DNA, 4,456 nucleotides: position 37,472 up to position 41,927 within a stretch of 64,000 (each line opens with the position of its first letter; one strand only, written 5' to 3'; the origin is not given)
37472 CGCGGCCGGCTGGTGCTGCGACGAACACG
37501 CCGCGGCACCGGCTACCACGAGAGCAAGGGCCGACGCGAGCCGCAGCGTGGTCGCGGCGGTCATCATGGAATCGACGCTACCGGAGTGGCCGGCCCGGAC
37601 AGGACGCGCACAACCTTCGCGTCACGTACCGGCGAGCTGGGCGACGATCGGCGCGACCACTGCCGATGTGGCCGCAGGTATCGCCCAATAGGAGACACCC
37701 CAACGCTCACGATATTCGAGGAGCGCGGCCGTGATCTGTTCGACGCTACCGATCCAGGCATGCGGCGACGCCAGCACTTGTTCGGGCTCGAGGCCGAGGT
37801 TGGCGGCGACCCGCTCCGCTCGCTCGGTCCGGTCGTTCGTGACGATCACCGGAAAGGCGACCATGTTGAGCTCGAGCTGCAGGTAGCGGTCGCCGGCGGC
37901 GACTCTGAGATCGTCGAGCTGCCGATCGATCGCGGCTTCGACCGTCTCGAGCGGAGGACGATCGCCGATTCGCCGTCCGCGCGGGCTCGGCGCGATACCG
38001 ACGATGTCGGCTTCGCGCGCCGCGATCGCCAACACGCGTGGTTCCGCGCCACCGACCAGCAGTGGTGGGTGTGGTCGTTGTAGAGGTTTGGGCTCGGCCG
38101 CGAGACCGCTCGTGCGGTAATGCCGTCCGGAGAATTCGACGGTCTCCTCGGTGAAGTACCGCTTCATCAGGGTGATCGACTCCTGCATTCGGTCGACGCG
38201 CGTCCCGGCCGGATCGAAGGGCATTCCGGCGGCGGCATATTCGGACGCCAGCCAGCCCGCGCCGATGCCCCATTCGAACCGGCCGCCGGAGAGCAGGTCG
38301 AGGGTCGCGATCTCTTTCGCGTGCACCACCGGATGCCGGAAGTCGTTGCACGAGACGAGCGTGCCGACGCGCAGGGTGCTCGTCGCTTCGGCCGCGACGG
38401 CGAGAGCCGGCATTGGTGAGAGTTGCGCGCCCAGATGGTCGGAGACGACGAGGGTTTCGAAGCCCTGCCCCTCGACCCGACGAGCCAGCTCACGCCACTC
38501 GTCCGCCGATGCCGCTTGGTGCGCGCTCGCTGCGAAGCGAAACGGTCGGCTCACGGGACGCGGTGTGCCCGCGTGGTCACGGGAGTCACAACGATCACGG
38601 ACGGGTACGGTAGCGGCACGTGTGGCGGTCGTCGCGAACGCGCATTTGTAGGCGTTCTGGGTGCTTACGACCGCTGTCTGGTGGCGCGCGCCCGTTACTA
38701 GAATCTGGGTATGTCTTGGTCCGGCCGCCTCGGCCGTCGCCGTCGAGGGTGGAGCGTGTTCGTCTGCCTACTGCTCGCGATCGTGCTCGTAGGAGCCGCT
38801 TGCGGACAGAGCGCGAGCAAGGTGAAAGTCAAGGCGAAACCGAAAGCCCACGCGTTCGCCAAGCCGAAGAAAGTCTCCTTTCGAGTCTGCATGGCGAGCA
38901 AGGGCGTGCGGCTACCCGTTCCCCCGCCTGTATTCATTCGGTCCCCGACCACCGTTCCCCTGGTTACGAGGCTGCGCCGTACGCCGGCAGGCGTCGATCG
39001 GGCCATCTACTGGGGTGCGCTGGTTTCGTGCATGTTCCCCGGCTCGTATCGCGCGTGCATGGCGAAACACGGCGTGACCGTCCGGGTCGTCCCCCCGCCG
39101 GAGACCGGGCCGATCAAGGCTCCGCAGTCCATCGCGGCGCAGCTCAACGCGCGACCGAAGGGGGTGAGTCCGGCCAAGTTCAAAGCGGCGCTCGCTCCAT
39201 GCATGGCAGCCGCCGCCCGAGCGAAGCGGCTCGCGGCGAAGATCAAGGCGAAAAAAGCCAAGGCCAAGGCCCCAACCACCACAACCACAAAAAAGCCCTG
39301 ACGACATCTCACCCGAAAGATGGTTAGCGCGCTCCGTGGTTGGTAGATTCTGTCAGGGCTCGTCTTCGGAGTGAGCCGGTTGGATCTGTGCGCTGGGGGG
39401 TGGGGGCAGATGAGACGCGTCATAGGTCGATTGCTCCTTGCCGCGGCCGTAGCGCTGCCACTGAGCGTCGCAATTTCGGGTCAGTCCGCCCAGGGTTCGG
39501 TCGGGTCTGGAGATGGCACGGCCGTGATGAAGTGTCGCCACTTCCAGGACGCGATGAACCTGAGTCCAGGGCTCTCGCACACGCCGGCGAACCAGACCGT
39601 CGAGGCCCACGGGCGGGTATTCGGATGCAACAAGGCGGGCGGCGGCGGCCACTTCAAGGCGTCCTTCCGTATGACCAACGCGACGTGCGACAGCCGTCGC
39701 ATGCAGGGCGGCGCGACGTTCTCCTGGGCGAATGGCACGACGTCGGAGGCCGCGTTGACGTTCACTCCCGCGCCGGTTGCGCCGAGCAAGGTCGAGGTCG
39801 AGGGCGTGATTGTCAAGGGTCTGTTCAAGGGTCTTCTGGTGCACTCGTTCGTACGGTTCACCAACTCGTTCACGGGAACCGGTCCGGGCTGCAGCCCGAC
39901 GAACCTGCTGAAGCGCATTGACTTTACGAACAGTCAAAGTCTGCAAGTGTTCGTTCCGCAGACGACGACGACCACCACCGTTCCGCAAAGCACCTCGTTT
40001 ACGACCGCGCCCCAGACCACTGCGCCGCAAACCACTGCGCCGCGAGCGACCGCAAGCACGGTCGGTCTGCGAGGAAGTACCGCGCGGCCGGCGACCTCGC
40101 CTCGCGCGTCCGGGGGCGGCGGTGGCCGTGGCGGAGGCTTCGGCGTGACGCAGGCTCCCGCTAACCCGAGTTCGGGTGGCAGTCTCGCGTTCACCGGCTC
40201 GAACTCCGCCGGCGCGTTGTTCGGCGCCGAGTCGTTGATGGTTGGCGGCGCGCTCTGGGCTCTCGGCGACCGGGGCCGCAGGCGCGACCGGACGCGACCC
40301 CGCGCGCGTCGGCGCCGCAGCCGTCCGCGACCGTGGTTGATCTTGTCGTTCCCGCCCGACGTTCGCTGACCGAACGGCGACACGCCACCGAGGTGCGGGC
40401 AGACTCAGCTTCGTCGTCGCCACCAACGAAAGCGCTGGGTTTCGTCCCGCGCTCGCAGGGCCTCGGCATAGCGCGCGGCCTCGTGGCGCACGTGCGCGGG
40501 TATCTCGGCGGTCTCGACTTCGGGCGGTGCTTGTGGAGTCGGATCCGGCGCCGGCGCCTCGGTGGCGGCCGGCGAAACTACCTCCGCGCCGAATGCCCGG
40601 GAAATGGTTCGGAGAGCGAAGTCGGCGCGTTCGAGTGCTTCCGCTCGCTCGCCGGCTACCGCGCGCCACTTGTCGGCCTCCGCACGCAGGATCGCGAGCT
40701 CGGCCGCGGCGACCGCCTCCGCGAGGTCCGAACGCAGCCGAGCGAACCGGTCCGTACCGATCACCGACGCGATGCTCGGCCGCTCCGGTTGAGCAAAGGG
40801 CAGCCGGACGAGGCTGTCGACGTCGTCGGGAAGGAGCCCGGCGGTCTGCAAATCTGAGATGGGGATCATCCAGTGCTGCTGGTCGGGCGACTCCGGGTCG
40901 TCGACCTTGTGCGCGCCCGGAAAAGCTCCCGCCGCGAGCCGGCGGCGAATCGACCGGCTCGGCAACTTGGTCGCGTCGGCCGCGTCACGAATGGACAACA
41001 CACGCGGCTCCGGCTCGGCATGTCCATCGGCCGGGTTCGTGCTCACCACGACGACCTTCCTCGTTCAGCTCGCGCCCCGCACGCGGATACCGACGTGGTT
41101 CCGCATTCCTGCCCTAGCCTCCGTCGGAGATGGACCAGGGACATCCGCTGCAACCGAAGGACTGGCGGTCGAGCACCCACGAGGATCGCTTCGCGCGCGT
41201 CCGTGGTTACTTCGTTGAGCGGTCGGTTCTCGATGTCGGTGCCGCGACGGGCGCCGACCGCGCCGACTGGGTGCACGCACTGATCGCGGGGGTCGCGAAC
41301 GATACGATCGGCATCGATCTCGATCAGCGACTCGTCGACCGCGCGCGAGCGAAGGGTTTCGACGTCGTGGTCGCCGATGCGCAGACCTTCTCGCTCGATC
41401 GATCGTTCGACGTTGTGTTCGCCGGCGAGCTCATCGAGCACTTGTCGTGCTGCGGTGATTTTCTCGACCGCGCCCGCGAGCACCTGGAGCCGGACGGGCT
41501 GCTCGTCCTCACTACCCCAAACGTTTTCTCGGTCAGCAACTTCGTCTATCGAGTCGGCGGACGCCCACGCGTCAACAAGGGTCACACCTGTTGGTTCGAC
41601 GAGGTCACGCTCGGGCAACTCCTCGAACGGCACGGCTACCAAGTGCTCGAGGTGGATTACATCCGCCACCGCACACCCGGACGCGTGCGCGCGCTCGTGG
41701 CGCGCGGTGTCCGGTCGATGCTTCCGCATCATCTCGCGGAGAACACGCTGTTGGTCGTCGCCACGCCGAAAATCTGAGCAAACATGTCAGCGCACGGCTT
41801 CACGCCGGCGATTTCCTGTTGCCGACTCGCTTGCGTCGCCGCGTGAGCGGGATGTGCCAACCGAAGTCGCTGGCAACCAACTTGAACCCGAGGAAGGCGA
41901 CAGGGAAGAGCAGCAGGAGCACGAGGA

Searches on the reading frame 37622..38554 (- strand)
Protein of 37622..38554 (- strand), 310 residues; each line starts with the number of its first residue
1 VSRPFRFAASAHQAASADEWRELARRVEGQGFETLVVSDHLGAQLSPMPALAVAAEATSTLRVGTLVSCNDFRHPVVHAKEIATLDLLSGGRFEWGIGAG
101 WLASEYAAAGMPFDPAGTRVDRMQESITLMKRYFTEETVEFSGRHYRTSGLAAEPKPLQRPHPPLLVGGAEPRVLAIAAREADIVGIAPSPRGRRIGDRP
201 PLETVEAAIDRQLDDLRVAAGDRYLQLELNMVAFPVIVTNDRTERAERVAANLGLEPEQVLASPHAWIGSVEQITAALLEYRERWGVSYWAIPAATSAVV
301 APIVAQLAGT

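Call 9: search_protein_families(library=pfam, proteins=[window:37622-38554:-])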
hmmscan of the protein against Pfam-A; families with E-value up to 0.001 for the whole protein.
window:37622-38554:- (310 aa): 1 family
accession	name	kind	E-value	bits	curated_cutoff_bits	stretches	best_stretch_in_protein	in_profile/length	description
PF00296.26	Bac_luciferase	-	1.6e-47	162.8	27.9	1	4-220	8-224/314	Luciferase-like monooxygenase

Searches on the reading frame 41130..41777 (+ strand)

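Call 17: search_protein_families(library=pfam, proteins=[window:41130-41777:+])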
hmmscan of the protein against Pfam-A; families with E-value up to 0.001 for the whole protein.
window:41130-41777:+ (215 aa): 6 families
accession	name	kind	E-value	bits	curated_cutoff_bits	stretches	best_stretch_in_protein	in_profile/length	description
PF13489.12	Methyltransf_23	-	4.6e-17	62.7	27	1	29-174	22-163/164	Methyltransferase domain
PF08241.18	Methyltransf_11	-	1.6e-10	41.9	21.2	1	34-127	1-95/95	Methyltransferase domain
PF13649.12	Methyltransf_25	-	6e-10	40.1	27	1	33-123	1-97/97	Methyltransferase domain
PF13847.12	Methyltransf_31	-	1.2e-08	35.2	27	1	32-139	6-119/145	Methyltransferase domain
PF08242.18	Methyltransf_12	-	1.3e-08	35.9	30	1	34-125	1-98/98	Methyltransferase domain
PF08003.17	Methyltransf_9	-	0.00036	20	23.8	1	11-132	97-222/315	Protein of unknown function (DUF1698)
